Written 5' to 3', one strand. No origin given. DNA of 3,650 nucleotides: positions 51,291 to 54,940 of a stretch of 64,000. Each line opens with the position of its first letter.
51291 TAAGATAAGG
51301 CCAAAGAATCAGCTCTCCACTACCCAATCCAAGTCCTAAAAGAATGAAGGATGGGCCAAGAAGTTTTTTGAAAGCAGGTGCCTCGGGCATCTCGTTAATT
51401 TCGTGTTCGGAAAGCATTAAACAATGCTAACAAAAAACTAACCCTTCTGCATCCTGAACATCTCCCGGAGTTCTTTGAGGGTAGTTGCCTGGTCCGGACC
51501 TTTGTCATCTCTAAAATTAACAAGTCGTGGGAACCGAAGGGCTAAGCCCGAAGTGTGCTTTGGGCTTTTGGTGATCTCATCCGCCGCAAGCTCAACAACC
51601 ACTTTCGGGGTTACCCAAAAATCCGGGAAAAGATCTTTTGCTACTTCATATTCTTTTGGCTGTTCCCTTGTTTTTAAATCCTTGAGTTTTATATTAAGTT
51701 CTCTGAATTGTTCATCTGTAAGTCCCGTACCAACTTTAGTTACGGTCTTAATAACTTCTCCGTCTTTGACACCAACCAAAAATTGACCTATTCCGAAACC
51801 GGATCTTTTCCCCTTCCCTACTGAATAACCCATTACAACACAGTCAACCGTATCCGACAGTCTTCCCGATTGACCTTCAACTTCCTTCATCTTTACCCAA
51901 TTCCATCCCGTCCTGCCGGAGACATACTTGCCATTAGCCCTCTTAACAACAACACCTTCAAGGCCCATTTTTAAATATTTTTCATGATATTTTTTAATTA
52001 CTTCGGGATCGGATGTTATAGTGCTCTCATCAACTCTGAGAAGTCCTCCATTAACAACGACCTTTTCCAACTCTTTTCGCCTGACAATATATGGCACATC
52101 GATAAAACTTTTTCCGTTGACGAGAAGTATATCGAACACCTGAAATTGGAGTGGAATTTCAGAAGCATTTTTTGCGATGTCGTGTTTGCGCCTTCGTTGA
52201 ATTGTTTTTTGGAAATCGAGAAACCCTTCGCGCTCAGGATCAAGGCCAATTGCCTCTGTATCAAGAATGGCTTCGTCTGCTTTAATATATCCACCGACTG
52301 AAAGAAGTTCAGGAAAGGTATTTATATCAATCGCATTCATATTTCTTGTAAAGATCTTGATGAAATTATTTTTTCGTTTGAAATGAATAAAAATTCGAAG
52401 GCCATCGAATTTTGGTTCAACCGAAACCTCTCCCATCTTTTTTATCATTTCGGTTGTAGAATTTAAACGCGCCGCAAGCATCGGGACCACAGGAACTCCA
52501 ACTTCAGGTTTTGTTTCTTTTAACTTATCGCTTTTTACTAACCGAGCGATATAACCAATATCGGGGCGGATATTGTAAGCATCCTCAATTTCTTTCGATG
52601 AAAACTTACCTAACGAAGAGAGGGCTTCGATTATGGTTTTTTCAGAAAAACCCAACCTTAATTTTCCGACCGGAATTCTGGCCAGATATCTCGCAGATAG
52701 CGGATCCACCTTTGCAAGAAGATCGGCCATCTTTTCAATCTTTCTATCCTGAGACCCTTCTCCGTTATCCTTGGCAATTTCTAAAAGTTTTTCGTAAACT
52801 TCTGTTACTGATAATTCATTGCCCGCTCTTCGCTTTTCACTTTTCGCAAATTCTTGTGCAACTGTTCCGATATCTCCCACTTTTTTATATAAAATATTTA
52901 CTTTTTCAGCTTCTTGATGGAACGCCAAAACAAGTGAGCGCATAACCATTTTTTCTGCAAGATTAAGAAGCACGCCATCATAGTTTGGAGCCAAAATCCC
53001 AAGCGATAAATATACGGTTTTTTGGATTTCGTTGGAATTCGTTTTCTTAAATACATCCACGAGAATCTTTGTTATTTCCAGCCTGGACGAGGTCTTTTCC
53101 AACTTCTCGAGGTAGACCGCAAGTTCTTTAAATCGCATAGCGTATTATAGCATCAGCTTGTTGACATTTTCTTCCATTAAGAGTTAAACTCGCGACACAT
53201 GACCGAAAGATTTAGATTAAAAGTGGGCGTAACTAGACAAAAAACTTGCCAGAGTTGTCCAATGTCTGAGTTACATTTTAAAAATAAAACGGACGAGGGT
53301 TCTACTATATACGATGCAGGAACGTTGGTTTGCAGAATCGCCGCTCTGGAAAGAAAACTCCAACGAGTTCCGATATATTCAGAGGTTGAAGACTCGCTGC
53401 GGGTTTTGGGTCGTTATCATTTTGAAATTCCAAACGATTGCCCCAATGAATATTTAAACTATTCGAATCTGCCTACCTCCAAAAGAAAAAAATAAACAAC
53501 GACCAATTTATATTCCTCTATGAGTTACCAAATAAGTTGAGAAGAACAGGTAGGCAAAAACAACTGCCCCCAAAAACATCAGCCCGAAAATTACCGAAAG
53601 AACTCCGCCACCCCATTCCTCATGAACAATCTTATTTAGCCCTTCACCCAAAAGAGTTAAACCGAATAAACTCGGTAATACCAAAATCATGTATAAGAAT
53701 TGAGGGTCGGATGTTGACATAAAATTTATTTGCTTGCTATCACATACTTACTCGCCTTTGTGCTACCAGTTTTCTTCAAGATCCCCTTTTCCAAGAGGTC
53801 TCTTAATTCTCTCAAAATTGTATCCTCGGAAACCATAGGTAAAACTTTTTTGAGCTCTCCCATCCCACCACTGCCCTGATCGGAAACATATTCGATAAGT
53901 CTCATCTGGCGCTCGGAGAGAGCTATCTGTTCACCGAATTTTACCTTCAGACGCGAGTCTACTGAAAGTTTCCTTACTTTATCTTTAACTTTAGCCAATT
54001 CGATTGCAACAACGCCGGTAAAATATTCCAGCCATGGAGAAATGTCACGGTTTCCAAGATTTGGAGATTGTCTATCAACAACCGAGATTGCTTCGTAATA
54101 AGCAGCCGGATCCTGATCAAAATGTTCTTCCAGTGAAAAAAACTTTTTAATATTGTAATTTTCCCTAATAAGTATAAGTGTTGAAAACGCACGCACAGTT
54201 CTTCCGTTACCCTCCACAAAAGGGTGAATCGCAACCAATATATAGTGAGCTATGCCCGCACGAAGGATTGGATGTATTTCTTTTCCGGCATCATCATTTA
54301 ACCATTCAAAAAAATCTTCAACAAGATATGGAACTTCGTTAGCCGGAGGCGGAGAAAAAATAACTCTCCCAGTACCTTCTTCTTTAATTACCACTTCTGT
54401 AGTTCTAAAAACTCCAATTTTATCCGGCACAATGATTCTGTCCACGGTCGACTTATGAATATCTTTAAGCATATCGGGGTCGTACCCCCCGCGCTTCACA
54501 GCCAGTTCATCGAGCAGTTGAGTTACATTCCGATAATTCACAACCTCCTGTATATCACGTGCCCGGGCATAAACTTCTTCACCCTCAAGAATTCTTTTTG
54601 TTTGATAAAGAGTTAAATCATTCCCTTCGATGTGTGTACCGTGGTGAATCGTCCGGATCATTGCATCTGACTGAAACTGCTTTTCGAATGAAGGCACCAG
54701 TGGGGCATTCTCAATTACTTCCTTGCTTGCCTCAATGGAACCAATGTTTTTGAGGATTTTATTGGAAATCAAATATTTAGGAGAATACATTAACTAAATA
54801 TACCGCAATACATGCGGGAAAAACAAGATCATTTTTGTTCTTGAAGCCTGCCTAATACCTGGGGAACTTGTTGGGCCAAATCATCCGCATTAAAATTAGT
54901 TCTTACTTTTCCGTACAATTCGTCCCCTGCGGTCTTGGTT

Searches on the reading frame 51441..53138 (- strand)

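Call 66: search_protein_families(library=pfam, proteins=[window:51441-53138:-], max_evalue=0.00001)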
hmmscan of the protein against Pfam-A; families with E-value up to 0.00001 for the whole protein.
window:51441-53138:- (566 aa): 3 families
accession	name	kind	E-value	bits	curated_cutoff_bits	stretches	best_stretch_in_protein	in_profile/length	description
PF01068.26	DNA_ligase_A_M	-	1.5e-43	149.3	26.2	1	219-418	1-204/204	ATP dependent DNA ligase domain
PF04675.19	DNA_ligase_A_N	-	6.5e-41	140.8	24.6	1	3-174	2-174/174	DNA ligase N terminus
PF04679.21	DNA_ligase_A_C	-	1.6e-21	77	27.5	1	449-546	4-94/94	ATP dependent DNA ligase C terminal region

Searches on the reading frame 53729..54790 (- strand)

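Call 66: search_protein_families(library=pfam, proteins=[window:53729-54790:-], max_evalue=0.00001)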
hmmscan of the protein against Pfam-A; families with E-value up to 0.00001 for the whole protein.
window:53729-54790:- (354 aa): 1 family
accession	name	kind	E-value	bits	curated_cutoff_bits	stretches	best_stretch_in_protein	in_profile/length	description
PF02661.23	Fic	-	2.7e-18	67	24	1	104-207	3-93/93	Fic/DOC family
